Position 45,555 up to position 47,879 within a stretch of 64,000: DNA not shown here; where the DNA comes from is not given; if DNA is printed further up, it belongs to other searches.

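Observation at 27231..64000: Tandem array of >=16 same-strand paralogues of a ~660-aa GT-C-like membrane protein, continuing beyond the window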

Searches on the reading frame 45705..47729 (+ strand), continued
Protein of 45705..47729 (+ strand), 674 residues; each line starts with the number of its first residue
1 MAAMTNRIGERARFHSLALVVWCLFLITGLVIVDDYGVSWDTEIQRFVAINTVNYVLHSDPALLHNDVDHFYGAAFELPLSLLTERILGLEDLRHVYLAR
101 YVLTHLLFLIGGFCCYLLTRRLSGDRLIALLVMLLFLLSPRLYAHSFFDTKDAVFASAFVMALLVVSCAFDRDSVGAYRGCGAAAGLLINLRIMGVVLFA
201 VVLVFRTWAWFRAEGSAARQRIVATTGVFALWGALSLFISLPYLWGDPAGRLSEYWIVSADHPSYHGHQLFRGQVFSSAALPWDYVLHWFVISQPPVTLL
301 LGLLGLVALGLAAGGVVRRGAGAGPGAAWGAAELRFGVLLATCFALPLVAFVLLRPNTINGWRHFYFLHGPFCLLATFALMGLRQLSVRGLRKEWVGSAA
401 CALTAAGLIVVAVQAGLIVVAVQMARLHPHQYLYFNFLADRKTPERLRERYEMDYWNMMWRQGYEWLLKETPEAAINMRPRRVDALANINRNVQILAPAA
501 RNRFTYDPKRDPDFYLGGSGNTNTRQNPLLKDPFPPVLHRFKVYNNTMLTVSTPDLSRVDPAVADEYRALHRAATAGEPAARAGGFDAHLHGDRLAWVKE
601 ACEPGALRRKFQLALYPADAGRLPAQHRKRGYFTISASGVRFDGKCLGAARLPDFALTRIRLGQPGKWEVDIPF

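Call 34: find_homologous_proteins(query=A2, max_evalue=1e-10)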
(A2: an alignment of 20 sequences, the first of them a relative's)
Query A2 (20 sequences) (680 aa, profile of the alignment): 1071 proteins with E <= 1e-10 among 8000 candidates; the best 120 are listed.
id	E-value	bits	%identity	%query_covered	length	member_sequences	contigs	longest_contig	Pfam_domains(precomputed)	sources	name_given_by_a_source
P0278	0.0e+0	1295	45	92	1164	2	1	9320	PF13231.13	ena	-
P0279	0.0e+0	1289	45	92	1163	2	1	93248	PF02366.25,PF13231.13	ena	-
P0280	0.0e+0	1261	45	92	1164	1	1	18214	PF13231.13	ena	-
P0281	0.0e+0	1235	37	93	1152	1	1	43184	PF02366.25,PF13231.13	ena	-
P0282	0.0e+0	1181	39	94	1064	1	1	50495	PF02366.25,PF13231.13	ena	-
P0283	0.0e+0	1181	40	94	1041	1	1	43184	PF02366.25,PF13231.13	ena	-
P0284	0.0e+0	1159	38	94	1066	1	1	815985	PF02366.25,PF13231.13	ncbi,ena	-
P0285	0.0e+0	1153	39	94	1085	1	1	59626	PF02366.25,PF13231.13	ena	-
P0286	0.0e+0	1152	39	96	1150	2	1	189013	PF11420.14,PF13231.13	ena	-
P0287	0.0e+0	1151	38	94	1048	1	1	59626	PF02366.25,PF13231.13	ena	-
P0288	0.0e+0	1149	43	96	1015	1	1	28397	PF13231.13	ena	-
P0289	0.0e+0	1146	40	94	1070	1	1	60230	PF02366.25,PF13231.13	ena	-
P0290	0.0e+0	1143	40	91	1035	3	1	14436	PF13231.13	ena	-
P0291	0.0e+0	1143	43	95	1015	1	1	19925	PF13231.13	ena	-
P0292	0.0e+0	1140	39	94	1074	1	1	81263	PF02366.25,PF13231.13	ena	-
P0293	0.0e+0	1138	39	92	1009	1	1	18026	PF02366.25,PF13231.13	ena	-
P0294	0.0e+0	1133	40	91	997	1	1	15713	PF02366.25,PF13231.13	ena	-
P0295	0.0e+0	1121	38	94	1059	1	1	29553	PF02366.25,PF13231.13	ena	-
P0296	0.0e+0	1121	36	93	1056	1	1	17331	PF02366.25,PF13231.13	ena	-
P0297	0.0e+0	1119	45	96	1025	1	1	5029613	-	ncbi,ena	-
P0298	0.0e+0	1115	39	94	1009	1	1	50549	PF02366.25,PF13231.13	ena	-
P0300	0.0e+0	1112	38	94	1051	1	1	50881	PF02366.25,PF13231.13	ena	-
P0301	0.0e+0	1112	43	94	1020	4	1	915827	PF02366.25,PF13231.13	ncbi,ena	-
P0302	0.0e+0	1111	39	94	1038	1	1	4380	PF02366.25,PF13231.13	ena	-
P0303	0.0e+0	1109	45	84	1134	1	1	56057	PF13231.13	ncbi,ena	-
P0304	0.0e+0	1103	41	94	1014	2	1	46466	PF13231.13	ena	-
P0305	0.0e+0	1098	44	69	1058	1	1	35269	PF02366.25,PF13231.13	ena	-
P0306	0.0e+0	1097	40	96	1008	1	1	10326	PF13231.13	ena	-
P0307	0.0e+0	1096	44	95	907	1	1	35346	PF13231.13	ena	-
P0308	0.0e+0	1095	42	96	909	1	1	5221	PF02366.25,PF13231.13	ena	-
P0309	0.0e+0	1095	38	97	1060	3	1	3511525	PF02366.25,PF13231.13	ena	-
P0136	0.0e+0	1092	41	96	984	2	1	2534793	PF13231.13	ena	-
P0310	0.0e+0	1092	42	91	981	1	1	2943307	PF13231.13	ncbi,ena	-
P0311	0.0e+0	1092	40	96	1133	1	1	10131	PF13231.13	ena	-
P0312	0.0e+0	1091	39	82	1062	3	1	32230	PF02366.25,PF13231.13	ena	-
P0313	0.0e+0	1087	43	94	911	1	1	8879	PF13231.13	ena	-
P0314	0.0e+0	1074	37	98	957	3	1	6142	PF13231.13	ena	-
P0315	0.0e+0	1073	38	94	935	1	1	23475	PF02366.25,PF13231.13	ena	-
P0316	0.0e+0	1072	42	97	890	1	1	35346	PF13231.13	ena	-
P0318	0.0e+0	1068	44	94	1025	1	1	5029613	PF13231.13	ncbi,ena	-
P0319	0.0e+0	1066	42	95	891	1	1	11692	PF13231.13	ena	-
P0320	0.0e+0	1064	41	95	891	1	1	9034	PF13231.13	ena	-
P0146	0.0e+0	1062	43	98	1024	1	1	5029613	PF13231.13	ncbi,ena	-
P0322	0.0e+0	1061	41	95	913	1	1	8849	PF02366.25,PF13231.13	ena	-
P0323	0.0e+0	1061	42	95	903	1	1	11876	PF13231.13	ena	-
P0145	0.0e+0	1060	42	99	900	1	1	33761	PF13231.13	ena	-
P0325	0.0e+0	1059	39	94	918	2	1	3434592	PF02366.25,PF13231.13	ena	-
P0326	0.0e+0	1058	39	94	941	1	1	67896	PF02366.25,PF13231.13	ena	-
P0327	0.0e+0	1057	41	94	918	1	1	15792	PF02366.25,PF13231.13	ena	-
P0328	0.0e+0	1057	41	88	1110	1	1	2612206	PF02366.25,PF13231.13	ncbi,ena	-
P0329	0.0e+0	1055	40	94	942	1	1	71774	PF02366.25,PF13231.13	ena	-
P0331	0.0e+0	1051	39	94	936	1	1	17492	PF02366.25,PF13231.13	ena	-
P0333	0.0e+0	1051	41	94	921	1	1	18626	PF02366.25,PF13231.13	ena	-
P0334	0.0e+0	1051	41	95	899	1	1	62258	PF13231.13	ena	-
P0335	0.0e+0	1049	39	94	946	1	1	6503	PF02366.25,PF13231.13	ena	-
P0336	0.0e+0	1049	41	96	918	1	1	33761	PF13231.13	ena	-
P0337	0.0e+0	1049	40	94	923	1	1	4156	PF02366.25,PF13231.13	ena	-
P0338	0.0e+0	1048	43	93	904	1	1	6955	PF13231.13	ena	-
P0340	0.0e+0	1044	39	94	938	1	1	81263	PF02366.25,PF13231.13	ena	-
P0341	0.0e+0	1043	40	94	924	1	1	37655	PF02366.25,PF13231.13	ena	-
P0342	0.0e+0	1043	38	94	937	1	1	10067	PF02366.25,PF13231.13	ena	-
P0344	0.0e+0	1042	39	95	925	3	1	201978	PF02366.25,PF13231.13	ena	-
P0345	0.0e+0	1042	37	94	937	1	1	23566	PF02366.25,PF13231.13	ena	-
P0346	0.0e+0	1042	41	93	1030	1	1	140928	PF13231.13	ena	-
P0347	0.0e+0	1041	39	94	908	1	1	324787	PF02366.25,PF13231.13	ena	-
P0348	0.0e+0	1041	37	94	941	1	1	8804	PF02366.25,PF13231.13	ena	-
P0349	0.0e+0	1040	44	82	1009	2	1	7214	PF13231.13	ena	-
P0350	0.0e+0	1040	37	95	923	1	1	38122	PF02366.25,PF13231.13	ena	-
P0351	0.0e+0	1039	40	94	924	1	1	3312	PF02366.25,PF13231.13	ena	-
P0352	0.0e+0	1039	40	94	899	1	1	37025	PF02366.25,PF13231.13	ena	-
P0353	0.0e+0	1038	43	94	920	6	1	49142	PF13231.13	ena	-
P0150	0.0e+0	1036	37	94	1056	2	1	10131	PF13231.13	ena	-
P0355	0.0e+0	1035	40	93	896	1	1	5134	PF02366.25,PF13231.13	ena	-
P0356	0.0e+0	1035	39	95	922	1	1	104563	PF02366.25,PF13231.13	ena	-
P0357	0.0e+0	1034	47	96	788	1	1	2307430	PF13231.13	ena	-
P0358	0.0e+0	1033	39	94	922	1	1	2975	PF02366.25,PF13231.13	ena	-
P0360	0.0e+0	1032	43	95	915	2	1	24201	PF13231.13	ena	-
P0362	0.0e+0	1029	39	96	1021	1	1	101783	PF13231.13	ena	-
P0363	0.0e+0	1028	38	95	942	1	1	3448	PF02366.25,PF13231.13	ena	-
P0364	0.0e+0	1027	39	95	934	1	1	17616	PF02366.25,PF13231.13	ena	-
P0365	0.0e+0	1026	39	95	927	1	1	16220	PF02366.25,PF13231.13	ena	-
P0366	0.0e+0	1026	47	96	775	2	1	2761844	PF13231.13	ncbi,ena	-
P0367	0.0e+0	1025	43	91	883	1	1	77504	PF13231.13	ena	-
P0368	0.0e+0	1024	43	85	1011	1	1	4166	PF13231.13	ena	-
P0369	0.0e+0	1024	37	95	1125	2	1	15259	PF13231.13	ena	-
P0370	0.0e+0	1021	39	94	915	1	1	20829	PF02366.25,PF13231.13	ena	-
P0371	0.0e+0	1021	39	94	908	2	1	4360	PF02366.25,PF13231.13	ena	-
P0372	0.0e+0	1020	40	95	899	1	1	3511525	PF02366.25,PF13231.13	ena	-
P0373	0.0e+0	1020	43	85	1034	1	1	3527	PF13231.13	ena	-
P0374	0.0e+0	1020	43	94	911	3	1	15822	PF13231.13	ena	-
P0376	0.0e+0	1020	38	95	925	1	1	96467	PF02366.25,PF13231.13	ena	-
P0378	0.0e+0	1018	38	94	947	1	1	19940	PF02366.25,PF13231.13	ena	-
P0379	0.0e+0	1017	39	95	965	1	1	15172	PF02366.25,PF13231.13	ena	-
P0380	0.0e+0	1016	40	95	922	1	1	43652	PF02366.25,PF13231.13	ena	-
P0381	0.0e+0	1016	38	91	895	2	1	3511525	PF02366.25,PF13231.13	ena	-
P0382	0.0e+0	1016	39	93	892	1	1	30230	PF02366.25,PF13231.13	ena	-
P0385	0.0e+0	1014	36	91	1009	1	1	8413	PF13231.13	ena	-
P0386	0.0e+0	1013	41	86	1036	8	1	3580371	PF13231.13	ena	-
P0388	0.0e+0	1013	39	94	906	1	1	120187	PF02366.25,PF13231.13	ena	-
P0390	0.0e+0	1012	37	94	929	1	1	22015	PF02366.25,PF13231.13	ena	-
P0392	0.0e+0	1010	41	90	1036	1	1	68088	PF02366.25,PF13231.13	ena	-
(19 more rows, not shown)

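Call 35: find_encoding_contigs(protein=P0297, flank=10000, max_places=3)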
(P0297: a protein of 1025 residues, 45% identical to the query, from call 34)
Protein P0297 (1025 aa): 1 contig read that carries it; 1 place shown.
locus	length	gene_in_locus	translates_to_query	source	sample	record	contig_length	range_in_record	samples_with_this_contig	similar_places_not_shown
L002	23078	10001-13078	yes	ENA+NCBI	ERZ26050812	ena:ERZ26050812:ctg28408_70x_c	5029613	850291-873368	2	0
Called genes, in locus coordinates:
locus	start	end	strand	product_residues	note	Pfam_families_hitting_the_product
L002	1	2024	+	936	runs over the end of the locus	PF22422:MGH1-like_GH, PF03200:Glyco_hydro_63 (weak)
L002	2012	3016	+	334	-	PF09754:PAC2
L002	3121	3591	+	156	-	-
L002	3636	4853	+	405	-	PF07690:MFS_1, PF12832:MFS_1_like (weak), PF07690:MFS_1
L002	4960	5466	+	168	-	-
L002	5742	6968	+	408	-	PF00579:tRNA-synt_1b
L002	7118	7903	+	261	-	PF00106:adh_short, PF13561:adh_short_C2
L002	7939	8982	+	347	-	PF10282:Lactonase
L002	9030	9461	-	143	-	-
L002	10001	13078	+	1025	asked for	-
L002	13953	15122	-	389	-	PF01261:AP_endonuc_2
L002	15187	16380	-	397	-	PF01408:GFO_IDH_MocA, PF02894:GFO_IDH_MocA_C, PF22725:GFO_IDH_MocA_C3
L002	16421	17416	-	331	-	PF01261:AP_endonuc_2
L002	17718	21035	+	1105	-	-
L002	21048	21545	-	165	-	-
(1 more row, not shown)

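Call 36: find_encoding_contigs(protein=P0366, flank=10000, max_places=3)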
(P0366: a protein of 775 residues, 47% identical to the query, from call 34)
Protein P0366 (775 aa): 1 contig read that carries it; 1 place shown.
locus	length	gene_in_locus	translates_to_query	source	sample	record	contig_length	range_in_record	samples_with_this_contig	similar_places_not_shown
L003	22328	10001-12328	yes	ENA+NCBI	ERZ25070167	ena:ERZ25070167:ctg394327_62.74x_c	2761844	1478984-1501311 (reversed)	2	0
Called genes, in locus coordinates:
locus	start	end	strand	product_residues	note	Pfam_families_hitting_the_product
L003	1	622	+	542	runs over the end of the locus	-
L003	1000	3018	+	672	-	PF13231:PMT_2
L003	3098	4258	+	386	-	-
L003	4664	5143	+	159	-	PF08242:Methyltransf_12 (weak), PF13489:Methyltransf_23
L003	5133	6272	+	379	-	-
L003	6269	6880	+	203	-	PF00117:GATase, PF07685:GATase_3 (weak), PF01174:SNO (weak)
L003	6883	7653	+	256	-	PF00977:His_biosynth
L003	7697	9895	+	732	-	PF00107:ADH_zinc_N, PF03721:UDPG_MGDP_dh_N (faint), PF01408:GFO_IDH_MocA, PF02894:GFO_IDH_MocA_C (weak), PF22725:GFO_IDH_MocA_C3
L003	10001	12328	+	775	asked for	PF13231:PMT_2 (weak)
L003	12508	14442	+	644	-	-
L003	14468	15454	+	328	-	PF00535:Glycos_transf_2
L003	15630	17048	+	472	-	-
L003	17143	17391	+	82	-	PF04014:MazE_antitoxin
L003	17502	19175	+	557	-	PF16889:Hepar_II_III_N, PF07940:Hepar_II_III_C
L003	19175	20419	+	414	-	PF13439:Glyco_transf_4, PF13579:Glyco_trans_4_4, PF00534:Glycos_transf_1, PF13692:Glyco_trans_1_4, PF13524:Glyco_trans_1_2 (weak)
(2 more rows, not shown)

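Call 41: find_encoding_contigs(protein=P0023, flank=10000, max_places=3)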
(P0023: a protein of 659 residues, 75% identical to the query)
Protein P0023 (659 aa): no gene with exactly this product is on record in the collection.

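Call 44: find_encoding_contigs(protein=P0126, flank=10000, max_places=3)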
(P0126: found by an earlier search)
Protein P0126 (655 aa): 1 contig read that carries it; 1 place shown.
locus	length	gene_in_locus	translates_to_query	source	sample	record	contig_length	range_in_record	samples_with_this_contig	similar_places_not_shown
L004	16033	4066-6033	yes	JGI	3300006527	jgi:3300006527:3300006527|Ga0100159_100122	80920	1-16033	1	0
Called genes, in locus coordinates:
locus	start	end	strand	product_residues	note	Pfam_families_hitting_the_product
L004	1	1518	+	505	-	?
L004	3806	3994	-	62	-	-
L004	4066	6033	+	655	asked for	-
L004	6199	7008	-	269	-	PF00398:RrnaAD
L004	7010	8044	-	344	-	PF04166:PdxA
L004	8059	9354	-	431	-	PF13623:SurA_N_2, PF13624:SurA_N_3, PF09312:SurA_N, PF13616:Rotamase_3, PF13145:Rotamase_2, PF00639:Rotamase, PF13145:Rotamase_2, PF13616:Rotamase_3, +1 more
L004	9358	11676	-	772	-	PF03968:LptD_N (weak), PF19838:LptD_2, PF04453:LptD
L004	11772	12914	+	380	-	PF25917:BSH_RND, PF25973:BSH_CzcB (faint), PF25919:BSH_CusB (weak), PF25989:YknX_C (weak)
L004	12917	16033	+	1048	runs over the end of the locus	PF00873:ACR_tran, PF02355:SecD_SecF_C (faint), PF03176:MMPL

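Call 45: find_encoding_contigs(protein=P0121, flank=10000, max_places=2)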
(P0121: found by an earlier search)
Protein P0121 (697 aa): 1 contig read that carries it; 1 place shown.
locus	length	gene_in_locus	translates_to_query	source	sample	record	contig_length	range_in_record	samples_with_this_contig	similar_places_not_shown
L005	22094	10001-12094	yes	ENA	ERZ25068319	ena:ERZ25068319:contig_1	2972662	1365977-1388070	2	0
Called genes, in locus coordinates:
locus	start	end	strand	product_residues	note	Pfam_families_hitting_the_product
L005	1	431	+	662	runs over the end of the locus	PF13231:PMT_2 (weak)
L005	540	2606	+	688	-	-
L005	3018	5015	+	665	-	-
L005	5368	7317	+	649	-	PF13231:PMT_2 (weak)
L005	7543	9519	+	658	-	-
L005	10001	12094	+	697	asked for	-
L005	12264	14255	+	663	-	PF13231:PMT_2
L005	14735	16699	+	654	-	PF13231:PMT_2 (weak)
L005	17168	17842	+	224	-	PF00392:GntR, PF07729:FCD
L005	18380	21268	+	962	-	PF07715:Plug, PF00593:TonB_dep_Rec_b-barrel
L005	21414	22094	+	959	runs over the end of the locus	PF07715:Plug, PF00593:TonB_dep_Rec_b-barrel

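Call 46: predict_structure(alignment_id=A3)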
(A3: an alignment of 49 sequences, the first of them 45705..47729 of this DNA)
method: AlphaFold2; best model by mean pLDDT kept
length: 674 residues; sequences in the alignment: 49
mean_pLDDT: 87.6   pTM: 0.88
mean pLDDT of the five models: 87.6, 85.6, 85.3, 85.1, 81.7
residues with pLDDT >= 90: 405; 70-90: 211; 50-70: 37; < 50: 21
segments of 3 or more residues with pLDDT < 50: 483-488, 520-529
pLDDT, mean of each block of 10 residues (from residue 1): 79 90 96 89 84 88 76 78 89 91 94 97 94 96 87 91 95 95 93 89 95 94 97 95 92 87 75 86 90 93 95 86 64 89 92 80 80 95 83 52 71 91 93 93 92 79 94 90 49 90 91 81 46 81 91 95 96 96 97 94 92 94 83 90 96 92 94 95
secondary structure, 60 per line:
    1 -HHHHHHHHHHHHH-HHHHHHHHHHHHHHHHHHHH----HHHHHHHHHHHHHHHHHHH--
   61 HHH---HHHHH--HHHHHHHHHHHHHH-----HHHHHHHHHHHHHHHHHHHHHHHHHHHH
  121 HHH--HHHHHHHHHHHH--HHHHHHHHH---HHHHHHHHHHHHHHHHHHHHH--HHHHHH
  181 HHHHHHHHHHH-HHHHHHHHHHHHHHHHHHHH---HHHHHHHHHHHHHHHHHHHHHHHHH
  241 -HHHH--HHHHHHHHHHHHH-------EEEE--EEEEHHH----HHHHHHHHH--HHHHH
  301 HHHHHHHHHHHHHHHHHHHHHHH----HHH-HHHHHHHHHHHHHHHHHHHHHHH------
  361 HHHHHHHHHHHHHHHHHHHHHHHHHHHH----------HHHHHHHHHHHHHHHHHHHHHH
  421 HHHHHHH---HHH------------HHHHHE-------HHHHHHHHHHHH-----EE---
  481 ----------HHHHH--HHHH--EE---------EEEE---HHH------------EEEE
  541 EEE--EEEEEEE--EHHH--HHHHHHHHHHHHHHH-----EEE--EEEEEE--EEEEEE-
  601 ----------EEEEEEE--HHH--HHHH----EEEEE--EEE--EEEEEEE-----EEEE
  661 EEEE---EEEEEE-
elements in order: H2-14 H16-35 H40-58 H67-71 H74-87 H93-123 H126-137 H140-148 H152-172 H175-191 H193-212 H216-240 H242-245 H248-260 E268-271 E274-277 H285-293 H296-323 H332-354 H361-388 H399-427 H446-450 H459-470 H491-495 H498-501 E515-518 E537-543 E546-552 H561-575 E581-583 E586-591 E594-599 E611-617 H625-628 E633-637 E640-642 E645-651 E657-664 E668-673
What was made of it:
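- Like the MIR domain of PMTs, the extra domain lies on the extracytoplasmic side (call 46).
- Tried and rejected: It worked only after adding relatives at about 40% identity (call 46).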

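Call 51: fold_search(model_id=the predicted structure, library=pdb)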
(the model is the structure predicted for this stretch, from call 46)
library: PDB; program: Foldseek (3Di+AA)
matches with E <= 10: 457; with E <= 0.001: 17
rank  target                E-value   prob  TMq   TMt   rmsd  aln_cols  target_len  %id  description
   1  6ftg_5                2.4e-05  1.00  0.40  0.41  11.7       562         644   11  Subtomogram average of OST-containing ribosome-translocon complexes from canine rough microsomal membranes (released 2018-03-21)
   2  5ezm                  2.5e-05  1.00  0.39  0.47  11.7       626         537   15  Crystal Structure of ArnT from Cupriavidus metallidurans in the apo state (released 2016-02-17)
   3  8age_A                2.9e-05  1.00  0.41  0.43   9.3       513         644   12  Structure of yeast oligosaccharylransferase complex with acceptor peptide bound (released 2022-12-07)
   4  8pn9_A                3.1e-05  1.00  0.39  0.40  10.9       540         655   11  Structure of human oligosaccharyltransferase OST-A complex bound to NGI-1 (released 2024-05-08)
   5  5f15                  3.1e-05  1.00  0.38  0.46  11.8       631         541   14  Crystal Structure of ArnT from Cupriavidus metallidurans bound to Undecaprenyl phosphate (released 2016-02-17)
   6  9n9j_I                4.8e-05  1.00  0.40  0.39  10.0       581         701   11  Structure of a GRP94 folding intermediate engaged with a CCDC134- and FKBP11-bound secretory translocon (released 2025-11-19)
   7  6s7o_A                6.0e-05  1.00  0.39  0.39  11.6       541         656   12  Cryo-EM structure of human oligosaccharyltransferase complex OST-A (released 2019-12-18)
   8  7bvf_A                6.3e-05  1.00  0.36  0.25  18.2       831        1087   12  Cryo-EM structure of Mycobacterium tuberculosis arabinosyltransferase EmbA-EmbB-AcpM2 in complex with ethambutol (released 2020-04-29)
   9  7oci_F                6.9e-05  1.00  0.41  0.43  10.7       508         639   11  Cryo-EM structure of yeast Ost6p containing oligosaccharyltransferase complex (released 2022-02-16)
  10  8b6l_I                9.8e-05  1.00  0.38  0.37  11.1       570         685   12  Subtomogram average of the human Sec61-TRAP-OSTA-translocon (released 2022-12-07)
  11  6ezn_F                1.2e-04  1.00  0.39  0.41  12.8       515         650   12  Cryo-EM structure of the yeast oligosaccharyltransferase (OST) complex (released 2018-01-17)
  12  6s7t_A                1.4e-04  1.00  0.38  0.37  10.1       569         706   13  Cryo-EM structure of human oligosaccharyltransferase complex OST-B (released 2019-12-18)
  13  8if8_B                1.8e-04  1.00  0.36  0.39  17.5       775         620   12  Arabinosyltransferase AftA (released 2023-05-31)
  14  7bvc_B                2.7e-04  1.00  0.39  0.27  14.7       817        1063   11  Cryo-EM structure of Mycobacterium smegmatis arabinosyltransferase EmbA-EmbB-AcpM2 in complex with ethambutol (released 2020-04-29)
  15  8agb_A                2.9e-04  1.00  0.42  0.44  12.9       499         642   12  Structure of yeast oligosaccharylransferase complex with lipid-linked oligosaccharide bound (released 2022-12-07)
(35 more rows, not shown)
